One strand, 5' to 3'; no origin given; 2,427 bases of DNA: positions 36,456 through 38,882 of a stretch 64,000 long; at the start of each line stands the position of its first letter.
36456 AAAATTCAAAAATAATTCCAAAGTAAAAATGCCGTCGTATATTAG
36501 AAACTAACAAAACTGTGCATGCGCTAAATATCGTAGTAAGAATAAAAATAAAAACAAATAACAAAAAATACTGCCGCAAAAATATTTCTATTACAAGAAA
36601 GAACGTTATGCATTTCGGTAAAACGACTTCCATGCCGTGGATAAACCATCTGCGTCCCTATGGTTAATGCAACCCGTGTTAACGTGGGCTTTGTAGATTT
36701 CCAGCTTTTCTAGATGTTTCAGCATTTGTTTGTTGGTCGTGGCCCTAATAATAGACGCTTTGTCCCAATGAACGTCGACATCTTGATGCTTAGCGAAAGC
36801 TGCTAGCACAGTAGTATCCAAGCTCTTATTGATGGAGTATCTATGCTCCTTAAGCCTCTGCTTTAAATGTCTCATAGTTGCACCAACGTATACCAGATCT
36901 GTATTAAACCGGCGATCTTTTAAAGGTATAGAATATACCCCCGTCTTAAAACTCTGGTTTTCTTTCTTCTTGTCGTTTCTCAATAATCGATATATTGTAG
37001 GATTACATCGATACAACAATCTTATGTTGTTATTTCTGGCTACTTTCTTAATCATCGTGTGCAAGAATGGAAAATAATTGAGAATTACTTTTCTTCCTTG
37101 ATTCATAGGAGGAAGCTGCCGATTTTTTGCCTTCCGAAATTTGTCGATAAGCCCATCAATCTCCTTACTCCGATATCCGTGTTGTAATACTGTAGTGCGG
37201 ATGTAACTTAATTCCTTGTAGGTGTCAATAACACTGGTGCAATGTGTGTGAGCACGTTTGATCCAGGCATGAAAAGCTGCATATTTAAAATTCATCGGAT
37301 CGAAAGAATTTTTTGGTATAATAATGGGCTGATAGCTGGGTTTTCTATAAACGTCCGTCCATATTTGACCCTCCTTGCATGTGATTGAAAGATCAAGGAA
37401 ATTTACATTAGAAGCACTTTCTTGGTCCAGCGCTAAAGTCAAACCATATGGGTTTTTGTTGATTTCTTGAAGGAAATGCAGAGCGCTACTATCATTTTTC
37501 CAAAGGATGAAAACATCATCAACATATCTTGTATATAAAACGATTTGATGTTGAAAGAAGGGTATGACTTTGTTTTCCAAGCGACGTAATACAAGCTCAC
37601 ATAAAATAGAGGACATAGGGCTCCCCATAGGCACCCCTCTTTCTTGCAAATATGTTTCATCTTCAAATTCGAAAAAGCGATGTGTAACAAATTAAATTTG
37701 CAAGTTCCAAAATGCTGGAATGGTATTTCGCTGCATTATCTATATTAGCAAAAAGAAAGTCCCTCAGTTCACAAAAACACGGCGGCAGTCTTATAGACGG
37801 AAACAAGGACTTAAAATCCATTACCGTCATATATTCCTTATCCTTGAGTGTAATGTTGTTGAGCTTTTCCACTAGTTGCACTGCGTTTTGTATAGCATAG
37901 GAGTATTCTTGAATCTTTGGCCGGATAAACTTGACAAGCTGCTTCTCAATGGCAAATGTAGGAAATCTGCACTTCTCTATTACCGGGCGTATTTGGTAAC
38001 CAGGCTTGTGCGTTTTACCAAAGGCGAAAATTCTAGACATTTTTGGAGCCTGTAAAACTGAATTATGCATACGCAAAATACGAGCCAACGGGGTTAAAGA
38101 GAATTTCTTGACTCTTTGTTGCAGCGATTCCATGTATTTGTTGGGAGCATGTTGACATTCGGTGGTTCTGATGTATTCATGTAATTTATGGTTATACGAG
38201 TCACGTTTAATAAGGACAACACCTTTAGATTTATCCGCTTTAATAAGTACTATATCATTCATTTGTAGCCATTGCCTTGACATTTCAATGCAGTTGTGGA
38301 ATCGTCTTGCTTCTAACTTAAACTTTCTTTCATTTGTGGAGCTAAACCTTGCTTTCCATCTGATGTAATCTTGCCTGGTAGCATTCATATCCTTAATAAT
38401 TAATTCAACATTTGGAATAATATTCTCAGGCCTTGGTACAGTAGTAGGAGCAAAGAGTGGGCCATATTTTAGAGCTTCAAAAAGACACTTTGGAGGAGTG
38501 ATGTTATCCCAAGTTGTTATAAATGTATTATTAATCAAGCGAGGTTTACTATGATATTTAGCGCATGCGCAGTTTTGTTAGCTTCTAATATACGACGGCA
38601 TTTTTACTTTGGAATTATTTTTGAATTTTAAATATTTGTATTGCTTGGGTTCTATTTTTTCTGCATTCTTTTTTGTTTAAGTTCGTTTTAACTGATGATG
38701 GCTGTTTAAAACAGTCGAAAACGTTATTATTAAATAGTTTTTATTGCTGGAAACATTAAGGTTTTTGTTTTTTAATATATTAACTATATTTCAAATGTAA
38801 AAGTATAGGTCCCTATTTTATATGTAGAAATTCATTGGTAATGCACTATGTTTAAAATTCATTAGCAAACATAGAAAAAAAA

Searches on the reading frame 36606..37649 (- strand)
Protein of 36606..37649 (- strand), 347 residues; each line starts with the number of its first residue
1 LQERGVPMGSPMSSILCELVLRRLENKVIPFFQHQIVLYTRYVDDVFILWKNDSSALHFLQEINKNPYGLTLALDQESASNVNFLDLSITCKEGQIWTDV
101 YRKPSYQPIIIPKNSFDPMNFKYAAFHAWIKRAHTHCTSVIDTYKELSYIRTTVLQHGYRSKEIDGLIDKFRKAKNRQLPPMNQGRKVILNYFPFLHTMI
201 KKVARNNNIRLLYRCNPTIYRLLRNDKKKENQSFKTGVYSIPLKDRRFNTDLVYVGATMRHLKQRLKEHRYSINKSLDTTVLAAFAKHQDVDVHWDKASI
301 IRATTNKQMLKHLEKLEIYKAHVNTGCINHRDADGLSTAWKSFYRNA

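Call 10: search_protein_families(library=pfam, proteins=[window:36606-37649:-])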
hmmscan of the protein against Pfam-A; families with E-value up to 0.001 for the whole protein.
window:36606-37649:- (347 aa): 1 family
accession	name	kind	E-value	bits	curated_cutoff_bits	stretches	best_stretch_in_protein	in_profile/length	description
PF00078.32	RVT_1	-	6.3e-08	33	29.6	1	2-65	115-175/205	Reverse transcriptase (RNA-dependent DNA polymerase)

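Call 15: find_homologous_proteins(query=window:36606-37649:-, max_evalue=1e-10)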
Query window:36606-37649:- (347 aa): 90 proteins with E <= 1e-10 among 862 candidates.
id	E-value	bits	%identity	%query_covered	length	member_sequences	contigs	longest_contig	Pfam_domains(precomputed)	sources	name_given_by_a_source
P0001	9.1e-227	770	96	100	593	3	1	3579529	PF00078.33,PF26215.1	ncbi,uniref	ncbi:uncharacterized protein [Centruroides vittatus]|uniref:uncharacterized protein n=2 Tax=Centruro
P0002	2.9e-216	735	91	100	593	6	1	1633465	PF00078.33,PF26215.1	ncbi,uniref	ncbi:uncharacterized protein [Centruroides vittatus]|uniref:uncharacterized protein n=2 Tax=Centruro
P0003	3.0e-141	489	60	99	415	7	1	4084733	PF00078.33,PF26215.1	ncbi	ncbi:uncharacterized protein [Centruroides vittatus]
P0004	3.2e-141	489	61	99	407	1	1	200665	PF00078.33,PF26215.1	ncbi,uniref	ncbi:uncharacterized protein [Centruroides vittatus]|uniref:uncharacterized protein n=1 Tax=Centruro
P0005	3.3e-135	469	58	99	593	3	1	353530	PF00078.33,PF26215.1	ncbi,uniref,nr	ncbi:uncharacterized protein LOC111634677 [Centruroides sculpturatus]|uniref:uncharacterized protein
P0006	7.4e-130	451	66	83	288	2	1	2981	PF26215.1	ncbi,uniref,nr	ncbi:uncharacterized protein LOC111617489 [Centruroides sculpturatus]|uniref:uncharacterized protein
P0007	3.9e-123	429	56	92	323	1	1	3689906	PF26215.1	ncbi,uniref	ncbi:uncharacterized protein [Centruroides vittatus]|uniref:uncharacterized protein n=1 Tax=Centruro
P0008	1.3e-120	421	55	99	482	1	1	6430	PF00078.33,PF26215.1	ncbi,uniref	ncbi:uncharacterized protein [Centruroides vittatus]|uniref:uncharacterized protein n=1 Tax=Centruro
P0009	8.0e-112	392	57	85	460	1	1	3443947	PF00078.33,PF26215.1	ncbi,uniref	ncbi:uncharacterized protein [Centruroides vittatus]|uniref:uncharacterized protein n=1 Tax=Centruro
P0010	1.7e-97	345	64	69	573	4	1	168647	PF00078.33,PF26215.1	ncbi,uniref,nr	ncbi:uncharacterized protein LOC111612376 [Centruroides sculpturatus]|uniref:uncharacterized protein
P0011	2.6e-93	331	71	59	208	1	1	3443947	-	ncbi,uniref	ncbi:uncharacterized protein [Centruroides vittatus]|uniref:uncharacterized protein n=1 Tax=Centruro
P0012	6.7e-91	323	59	50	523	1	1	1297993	PF00078.33,PF05649.19,PF26215.1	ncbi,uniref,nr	ncbi:uncharacterized protein LOC111624237 [Centruroides sculpturatus]|uniref:uncharacterized protein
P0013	2.4e-83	298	42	99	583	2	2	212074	PF00078.33,PF26215.1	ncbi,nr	ncbi:uncharacterized protein LOC111639723 [Centruroides sculpturatus]|nr:uncharacterized protein LOC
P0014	1.5e-81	292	41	98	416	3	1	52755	PF00078.33,PF26215.1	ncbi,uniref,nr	ncbi:uncharacterized protein LOC111614906 [Centruroides sculpturatus]|uniref:uncharacterized protein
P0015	2.4e-81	292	42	98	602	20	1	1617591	PF00078.33,PF28514.1,PF26215.1,PF00680.26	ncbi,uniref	ncbi:uncharacterized protein [Centruroides vittatus]|uniref:uncharacterized protein n=1 Tax=Centruro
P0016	2.7e-81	292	40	99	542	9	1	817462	PF00078.33,PF26215.1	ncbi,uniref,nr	ncbi:uncharacterized protein LOC111620245 [Centruroides sculpturatus]|uniref:uncharacterized protein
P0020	1.7e-79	286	41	98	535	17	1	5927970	PF00078.33,PF26215.1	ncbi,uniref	ncbi:uncharacterized protein [Centruroides vittatus]|uniref:uncharacterized protein n=2 Tax=Centruro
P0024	3.5e-78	281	41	98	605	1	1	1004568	PF00078.33,PF26215.1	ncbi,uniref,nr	ncbi:uncharacterized protein LOC111638620 [Centruroides sculpturatus]|uniref:uncharacterized protein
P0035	6.0e-74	267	41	98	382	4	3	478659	PF26215.1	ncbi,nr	ncbi:uncharacterized protein LOC111639639 [Centruroides sculpturatus]|nr:uncharacterized protein LOC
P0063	4.5e-44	169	47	54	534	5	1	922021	PF00078.33,PF26215.1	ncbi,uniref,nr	ncbi:uncharacterized protein LOC111619667 [Centruroides sculpturatus]|uniref:uncharacterized protein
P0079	3.3e-20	91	46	28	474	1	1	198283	PF00078.33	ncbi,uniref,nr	ncbi:uncharacterized protein LOC111612432 [Centruroides sculpturatus]|uniref:uncharacterized protein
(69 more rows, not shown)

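Call 20: find_encoding_contigs(protein=P0001, flank=10000, max_places=10)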
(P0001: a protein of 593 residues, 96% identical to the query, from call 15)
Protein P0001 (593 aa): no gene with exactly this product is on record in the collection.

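Call 21: find_encoding_contigs(protein=P0015, flank=10000, max_places=10)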
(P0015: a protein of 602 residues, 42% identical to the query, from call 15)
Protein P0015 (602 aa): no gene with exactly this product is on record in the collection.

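Call 22: find_encoding_contigs(protein=P0020, flank=10000, max_places=10)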
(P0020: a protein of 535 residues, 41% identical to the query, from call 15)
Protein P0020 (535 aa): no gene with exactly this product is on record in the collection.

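Call 23: find_encoding_contigs(protein=P0005, flank=10000, max_places=10)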
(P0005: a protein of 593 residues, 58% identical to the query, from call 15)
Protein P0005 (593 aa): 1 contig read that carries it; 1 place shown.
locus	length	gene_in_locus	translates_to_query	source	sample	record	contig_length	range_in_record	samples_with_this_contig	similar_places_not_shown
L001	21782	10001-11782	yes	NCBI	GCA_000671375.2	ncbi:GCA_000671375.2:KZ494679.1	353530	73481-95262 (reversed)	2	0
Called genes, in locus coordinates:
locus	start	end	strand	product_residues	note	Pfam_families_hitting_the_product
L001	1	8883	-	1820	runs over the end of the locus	-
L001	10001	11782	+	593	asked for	PF00078:RVT_1, PF26215:HTH_animal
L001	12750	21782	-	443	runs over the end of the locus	PF01347:TPR_Vitellogenin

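Call 28: find_encoding_contigs(protein=P0024, flank=10000, max_places=10)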
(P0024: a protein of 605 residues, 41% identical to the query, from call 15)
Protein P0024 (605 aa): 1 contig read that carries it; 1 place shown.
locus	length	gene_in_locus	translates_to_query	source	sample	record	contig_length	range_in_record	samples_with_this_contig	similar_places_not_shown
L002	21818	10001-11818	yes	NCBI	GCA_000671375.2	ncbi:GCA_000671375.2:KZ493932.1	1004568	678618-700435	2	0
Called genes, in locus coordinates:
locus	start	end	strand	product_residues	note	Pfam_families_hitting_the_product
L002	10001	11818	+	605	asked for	PF00078:RVT_1, PF26215:HTH_animal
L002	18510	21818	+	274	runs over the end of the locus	PF02463:SMC_N (faint), PF00005:ABC_tran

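Call 29: find_encoding_contigs(protein=P0016, flank=10000, max_places=10)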
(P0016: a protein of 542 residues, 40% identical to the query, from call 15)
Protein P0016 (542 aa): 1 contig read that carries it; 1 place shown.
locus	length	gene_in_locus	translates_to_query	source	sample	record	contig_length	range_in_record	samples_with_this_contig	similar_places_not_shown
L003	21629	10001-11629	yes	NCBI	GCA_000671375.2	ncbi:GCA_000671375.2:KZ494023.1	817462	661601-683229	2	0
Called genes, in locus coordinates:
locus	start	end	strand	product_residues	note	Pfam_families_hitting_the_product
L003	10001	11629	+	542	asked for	PF00078:RVT_1, PF26215:HTH_animal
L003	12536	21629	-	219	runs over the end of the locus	PF13489:Methyltransf_23, PF02353:CMAS (weak), PF01209:Ubie_methyltran (weak), PF01728:FtsJ (faint), PF13847:Methyltransf_31, PF08241:Methyltransf_11, PF08242:Methyltransf_12, PF13649:Methyltransf_25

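Call 50: find_encoding_contigs(protein=P0035, flank=10000, max_places=10)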
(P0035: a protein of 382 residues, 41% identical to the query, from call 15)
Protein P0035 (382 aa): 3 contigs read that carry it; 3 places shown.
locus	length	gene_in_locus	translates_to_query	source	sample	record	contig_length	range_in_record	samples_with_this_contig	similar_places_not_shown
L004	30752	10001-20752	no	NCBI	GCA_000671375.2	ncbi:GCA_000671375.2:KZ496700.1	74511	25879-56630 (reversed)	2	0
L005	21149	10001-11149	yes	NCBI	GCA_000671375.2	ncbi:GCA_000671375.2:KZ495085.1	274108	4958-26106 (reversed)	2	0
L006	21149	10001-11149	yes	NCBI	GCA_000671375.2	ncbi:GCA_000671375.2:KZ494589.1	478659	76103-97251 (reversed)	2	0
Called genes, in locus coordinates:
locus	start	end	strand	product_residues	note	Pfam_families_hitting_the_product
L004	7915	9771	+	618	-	PF20932:Dicer_dsRBD (faint), PF00035:dsrm, PF02137:A_deamin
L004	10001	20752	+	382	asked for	PF26215:HTH_animal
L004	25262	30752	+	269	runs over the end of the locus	PF16562:HECW_N, PF17751:SKICH (faint)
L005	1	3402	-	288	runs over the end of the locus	PF03416:Peptidase_C54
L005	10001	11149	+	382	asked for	PF26215:HTH_animal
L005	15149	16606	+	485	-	PF00078:RVT_1, PF26215:HTH_animal (weak)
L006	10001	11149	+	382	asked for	PF26215:HTH_animal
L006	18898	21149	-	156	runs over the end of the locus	PF01217:Clat_adaptor_s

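Call 51: find_encoding_contigs(protein=P0013, flank=10000, max_places=10)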
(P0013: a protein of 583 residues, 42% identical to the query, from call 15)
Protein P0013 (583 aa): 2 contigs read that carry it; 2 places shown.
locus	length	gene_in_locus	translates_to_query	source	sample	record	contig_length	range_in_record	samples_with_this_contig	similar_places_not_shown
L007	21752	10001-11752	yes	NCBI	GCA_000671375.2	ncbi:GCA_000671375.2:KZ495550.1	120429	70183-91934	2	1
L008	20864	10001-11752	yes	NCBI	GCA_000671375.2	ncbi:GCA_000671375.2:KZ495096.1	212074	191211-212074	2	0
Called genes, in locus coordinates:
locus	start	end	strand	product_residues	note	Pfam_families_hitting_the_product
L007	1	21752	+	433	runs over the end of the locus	PF00534:Glycos_transf_1, PF13692:Glyco_trans_1_4, PF13524:Glyco_trans_1_2 (weak)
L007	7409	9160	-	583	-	PF00078:RVT_1, PF26215:HTH_animal (weak)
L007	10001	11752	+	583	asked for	PF00078:RVT_1, PF26215:HTH_animal (weak)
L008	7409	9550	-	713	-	PF00078:RVT_1, PF26215:HTH_animal (weak)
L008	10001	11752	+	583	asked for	PF00078:RVT_1, PF26215:HTH_animal (weak)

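Call 69: find_encoding_contigs(protein=P0063, flank=10000, max_places=10)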
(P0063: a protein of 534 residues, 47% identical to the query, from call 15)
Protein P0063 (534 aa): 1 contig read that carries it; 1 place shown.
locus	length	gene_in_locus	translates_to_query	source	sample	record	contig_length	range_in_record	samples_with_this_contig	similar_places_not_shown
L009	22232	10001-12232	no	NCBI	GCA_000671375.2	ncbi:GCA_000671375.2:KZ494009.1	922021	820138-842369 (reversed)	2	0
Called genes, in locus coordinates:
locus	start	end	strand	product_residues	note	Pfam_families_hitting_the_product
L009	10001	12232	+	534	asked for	PF00078:RVT_1, PF26215:HTH_animal (weak)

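Call 70: find_encoding_contigs(protein=P0079, flank=10000, max_places=10)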
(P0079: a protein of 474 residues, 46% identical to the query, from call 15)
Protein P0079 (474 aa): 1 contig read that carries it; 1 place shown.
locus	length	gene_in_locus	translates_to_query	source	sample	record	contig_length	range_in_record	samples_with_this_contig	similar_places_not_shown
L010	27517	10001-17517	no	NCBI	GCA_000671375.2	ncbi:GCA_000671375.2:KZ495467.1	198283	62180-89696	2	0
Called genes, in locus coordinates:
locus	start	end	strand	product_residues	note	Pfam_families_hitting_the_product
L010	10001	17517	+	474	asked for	PF00078:RVT_1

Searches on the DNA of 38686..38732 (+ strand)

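Call 57: build_rna_model(alignment_id=A2, structure=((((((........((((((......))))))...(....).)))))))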
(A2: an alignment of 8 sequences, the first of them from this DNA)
Model R1 built from alignment A2 (8 sequences, 48 columns); structure: as given.
model positions 47; base pairs 13; branch points 1; effective number of sequences 8; information 1.054 bits per position. Calibrated on 0.2 Mb of random sequence (short: E-values are rough).
structure used (alignment columns):
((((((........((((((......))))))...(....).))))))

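Call 59: search_with_rna_model(model_id=R1, source=window, filters=off, max_evalue=10, show_alignments=8)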
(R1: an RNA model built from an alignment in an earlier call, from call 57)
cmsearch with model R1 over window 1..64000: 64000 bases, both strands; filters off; matches with E-value up to 10: 38.
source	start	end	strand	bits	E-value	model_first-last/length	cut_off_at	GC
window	36355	36401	-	61.7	1.3e-14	1-47/47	no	0.28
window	38686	38732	+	61.7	1.3e-14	1-47/47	no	0.28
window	8018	8065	+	54.7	1.2e-12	1-47/47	no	0.44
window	18559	18605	+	30.8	7e-06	1-47/47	no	0.3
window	22565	22612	+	29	2.2e-05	1-47/47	no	0.56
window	19243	19292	-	27.6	5.5e-05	1-47/47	no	0.3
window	63130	63177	-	24.9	0.00032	1-47/47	no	0.5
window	63249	63296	+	24.9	0.00032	1-47/47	no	0.5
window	13845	13888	+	23.1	0.001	1-47/47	no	0.32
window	14472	14506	-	20.7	0.0048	7-41/47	no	0.4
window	52694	52738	-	20.5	0.0055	1-47/47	no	0.36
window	32984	33031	+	20.4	0.0061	1-47/47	no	0.23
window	28566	28610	+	19.7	0.0093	1-47/47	no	0.29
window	21915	21962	-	19.7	0.0095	1-47/47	no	0.52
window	17761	17805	-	15.6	0.13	1-47/47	no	0.29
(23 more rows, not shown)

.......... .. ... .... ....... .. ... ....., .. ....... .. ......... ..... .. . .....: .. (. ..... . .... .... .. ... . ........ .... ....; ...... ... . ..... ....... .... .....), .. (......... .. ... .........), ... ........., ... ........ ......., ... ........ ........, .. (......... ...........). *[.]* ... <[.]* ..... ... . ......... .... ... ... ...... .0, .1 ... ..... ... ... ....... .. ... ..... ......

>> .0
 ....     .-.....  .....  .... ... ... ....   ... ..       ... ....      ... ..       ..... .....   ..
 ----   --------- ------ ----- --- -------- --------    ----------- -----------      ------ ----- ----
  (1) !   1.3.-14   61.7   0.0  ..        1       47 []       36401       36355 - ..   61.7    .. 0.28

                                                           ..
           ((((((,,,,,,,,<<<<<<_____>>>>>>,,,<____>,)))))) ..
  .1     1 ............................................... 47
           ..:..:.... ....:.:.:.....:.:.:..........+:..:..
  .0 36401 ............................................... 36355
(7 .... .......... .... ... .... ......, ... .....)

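Call 65: search_with_rna_model(model_id=R1, sources=[L001, L002, L003, L004, L005, L006, L007, L008], max_evalue=0.01)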
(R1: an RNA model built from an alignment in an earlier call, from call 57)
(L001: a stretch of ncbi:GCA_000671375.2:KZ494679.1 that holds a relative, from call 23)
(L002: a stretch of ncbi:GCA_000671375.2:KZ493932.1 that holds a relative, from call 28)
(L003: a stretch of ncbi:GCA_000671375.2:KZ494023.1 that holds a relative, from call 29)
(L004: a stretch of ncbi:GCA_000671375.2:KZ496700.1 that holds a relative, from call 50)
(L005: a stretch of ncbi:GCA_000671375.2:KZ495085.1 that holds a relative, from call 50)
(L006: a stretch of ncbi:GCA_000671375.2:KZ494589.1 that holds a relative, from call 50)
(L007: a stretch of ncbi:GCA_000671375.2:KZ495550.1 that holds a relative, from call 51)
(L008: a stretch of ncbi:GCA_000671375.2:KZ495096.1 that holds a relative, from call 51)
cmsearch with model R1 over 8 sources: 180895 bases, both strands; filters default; matches with E-value up to 0.01: 25.
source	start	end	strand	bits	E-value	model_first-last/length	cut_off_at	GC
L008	5325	5371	-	63.3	1.3e-14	1-47/47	no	0.36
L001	12002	12048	+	61.9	3.2e-14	1-47/47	no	0.3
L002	575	622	-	60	1.1e-13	1-47/47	no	0.42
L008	5409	5455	+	59.5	1.5e-13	1-47/47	no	0.36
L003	178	224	-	55.8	1.7e-12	1-47/47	no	0.36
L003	9194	9240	-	55.8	1.7e-12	1-47/47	no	0.36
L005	7557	7599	-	54.3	4.3e-12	1-47/47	no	0.37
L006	11259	11301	+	54.3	4.3e-12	1-47/47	no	0.37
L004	11258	11300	+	53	1e-11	1-47/47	no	0.35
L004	20861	20903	+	53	1e-11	1-47/47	no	0.35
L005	11258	11300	+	53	1e-11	1-47/47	no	0.35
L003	1234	1280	+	44.4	2.8e-09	1-47/47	no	0.32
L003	11771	11817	+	44.4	2.8e-09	1-47/47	no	0.32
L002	12001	12049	+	39.4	7.2e-08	1-47/47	no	0.35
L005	18100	18146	-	37.3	2.8e-07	1-47/47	no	0.32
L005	18217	18263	+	37.3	2.8e-07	1-47/47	no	0.32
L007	7068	7115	-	29.3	5.1e-05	1-47/47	no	0.44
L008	1004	1051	+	29.3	5.1e-05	1-47/47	no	0.44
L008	12046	12093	+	29.3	5.1e-05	1-47/47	no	0.44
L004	24504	24545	+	27.5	0.00017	1-47/47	no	0.21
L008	7065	7116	-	27.2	0.0002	1-47/47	no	0.4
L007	6916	6960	+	26.6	0.0003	1-47/47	no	0.4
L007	12046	12093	+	23.9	0.0017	1-47/47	no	0.42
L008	3467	3543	+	23.3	0.0025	1-47/47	no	0.29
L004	14981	15020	+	21.3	0.0095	4-44/47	no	0.4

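Call 73: search_with_rna_model(model_id=R1, sources=[L009, L010], max_evalue=0.01, filters=off)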
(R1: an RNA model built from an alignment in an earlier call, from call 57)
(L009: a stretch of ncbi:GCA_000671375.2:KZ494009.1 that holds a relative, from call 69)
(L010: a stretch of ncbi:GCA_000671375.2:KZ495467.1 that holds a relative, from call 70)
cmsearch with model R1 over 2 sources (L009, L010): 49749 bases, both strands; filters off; matches with E-value up to 0.01: 8.
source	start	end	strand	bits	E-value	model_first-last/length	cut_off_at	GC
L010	20577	20623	-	46.3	2.3e-10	1-47/47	no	0.38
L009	18361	18406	+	44.4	7.7e-10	1-47/47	no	0.43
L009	3290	3335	-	32.8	1.4e-06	1-47/47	no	0.41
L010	11824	11867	+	31.9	2.7e-06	1-47/47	no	0.36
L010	21048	21094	+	31.1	4.3e-06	1-47/47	no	0.36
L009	20319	20365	-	28.1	3e-05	1-47/47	no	0.34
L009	2166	2212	+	24.2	0.00038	1-47/47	no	0.36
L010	8773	8820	+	21.3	0.0025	1-47/47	no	0.4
